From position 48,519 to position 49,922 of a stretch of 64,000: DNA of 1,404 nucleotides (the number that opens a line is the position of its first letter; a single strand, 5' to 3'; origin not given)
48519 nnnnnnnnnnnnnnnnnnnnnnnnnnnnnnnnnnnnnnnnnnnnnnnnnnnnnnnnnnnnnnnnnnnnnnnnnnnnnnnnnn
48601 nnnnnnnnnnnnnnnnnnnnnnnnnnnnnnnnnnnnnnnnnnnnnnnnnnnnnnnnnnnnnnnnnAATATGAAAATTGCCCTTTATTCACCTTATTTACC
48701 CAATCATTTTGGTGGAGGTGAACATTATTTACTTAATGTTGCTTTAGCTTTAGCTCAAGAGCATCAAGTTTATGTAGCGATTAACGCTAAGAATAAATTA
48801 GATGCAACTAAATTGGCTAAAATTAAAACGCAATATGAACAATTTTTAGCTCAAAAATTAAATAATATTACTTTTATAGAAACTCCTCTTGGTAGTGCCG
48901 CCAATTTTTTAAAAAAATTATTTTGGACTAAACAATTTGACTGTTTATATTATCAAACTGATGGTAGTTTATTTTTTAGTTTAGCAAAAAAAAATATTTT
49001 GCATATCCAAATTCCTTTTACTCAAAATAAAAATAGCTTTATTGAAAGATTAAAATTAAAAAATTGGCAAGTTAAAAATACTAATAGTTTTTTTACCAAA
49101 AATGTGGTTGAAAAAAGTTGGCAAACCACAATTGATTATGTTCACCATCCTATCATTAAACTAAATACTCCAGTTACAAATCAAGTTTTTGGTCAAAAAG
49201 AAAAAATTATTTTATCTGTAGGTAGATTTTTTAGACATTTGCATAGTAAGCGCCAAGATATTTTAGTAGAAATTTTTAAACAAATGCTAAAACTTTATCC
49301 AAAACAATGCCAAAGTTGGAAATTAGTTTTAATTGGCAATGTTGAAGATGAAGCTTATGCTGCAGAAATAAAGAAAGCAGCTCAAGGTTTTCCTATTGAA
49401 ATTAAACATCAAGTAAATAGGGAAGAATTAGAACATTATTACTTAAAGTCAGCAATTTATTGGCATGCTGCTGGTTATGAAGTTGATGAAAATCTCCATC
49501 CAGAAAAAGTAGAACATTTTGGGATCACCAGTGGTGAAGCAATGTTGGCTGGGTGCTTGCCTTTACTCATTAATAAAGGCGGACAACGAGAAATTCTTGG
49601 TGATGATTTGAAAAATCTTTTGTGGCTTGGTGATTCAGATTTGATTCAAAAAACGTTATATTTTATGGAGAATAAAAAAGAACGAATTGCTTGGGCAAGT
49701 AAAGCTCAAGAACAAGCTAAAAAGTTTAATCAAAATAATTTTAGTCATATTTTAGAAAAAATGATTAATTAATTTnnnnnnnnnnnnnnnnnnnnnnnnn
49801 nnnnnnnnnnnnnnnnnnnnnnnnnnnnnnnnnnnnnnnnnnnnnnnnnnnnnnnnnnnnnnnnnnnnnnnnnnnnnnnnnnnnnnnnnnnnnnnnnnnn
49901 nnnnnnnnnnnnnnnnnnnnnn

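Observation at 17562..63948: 46-kb hyper-dense glycosylation island carrying ~16 polytopic GT-C-like membrane proteins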

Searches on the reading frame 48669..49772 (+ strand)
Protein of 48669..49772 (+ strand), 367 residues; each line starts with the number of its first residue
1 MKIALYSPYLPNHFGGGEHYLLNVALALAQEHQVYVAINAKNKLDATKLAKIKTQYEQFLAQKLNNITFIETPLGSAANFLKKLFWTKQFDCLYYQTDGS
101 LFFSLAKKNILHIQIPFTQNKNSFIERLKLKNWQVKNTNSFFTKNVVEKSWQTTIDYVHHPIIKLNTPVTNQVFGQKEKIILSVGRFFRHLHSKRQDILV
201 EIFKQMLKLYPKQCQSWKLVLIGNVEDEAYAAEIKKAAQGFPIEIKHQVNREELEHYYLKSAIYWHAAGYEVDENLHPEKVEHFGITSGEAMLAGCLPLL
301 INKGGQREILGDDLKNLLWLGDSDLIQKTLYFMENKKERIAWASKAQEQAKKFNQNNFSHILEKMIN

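Call 7: search_protein_families(library=pfam, proteins=[window:48669-49772:+], max_evalue=0.01)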
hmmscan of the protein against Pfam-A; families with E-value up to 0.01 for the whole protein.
window:48669-49772:+ (367 aa): 3 families
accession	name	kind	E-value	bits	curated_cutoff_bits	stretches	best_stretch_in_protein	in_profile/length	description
PF00534.26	Glycos_transf_1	-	2.7e-17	63.3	26.4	1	175-348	12-171/172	Glycosyl transferases group 1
PF13692.12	Glyco_trans_1_4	-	1.5e-08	35.4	27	1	179-318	2-123/142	Glycosyl transferases group 1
PF20706.3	GT4-conflict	-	0.0028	17.2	26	1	158-350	176-355/385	Family 4 Glycosyltransferase in conflict systems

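Call 51: search_protein_families(library=ncbifam, proteins=[window:48669-49772:+], max_evalue=0.0001)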
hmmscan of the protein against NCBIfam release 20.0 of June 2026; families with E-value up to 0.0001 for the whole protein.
window:48669-49772:+ (367 aa): 1 family
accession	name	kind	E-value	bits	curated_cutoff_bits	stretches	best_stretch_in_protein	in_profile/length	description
TIGR03999.1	thiol_BshA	equivalog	3.6e-05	22.9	273.7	0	170-358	190-362/375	N-acetyl-alpha-D-glucosaminyl L-malate synthase BshA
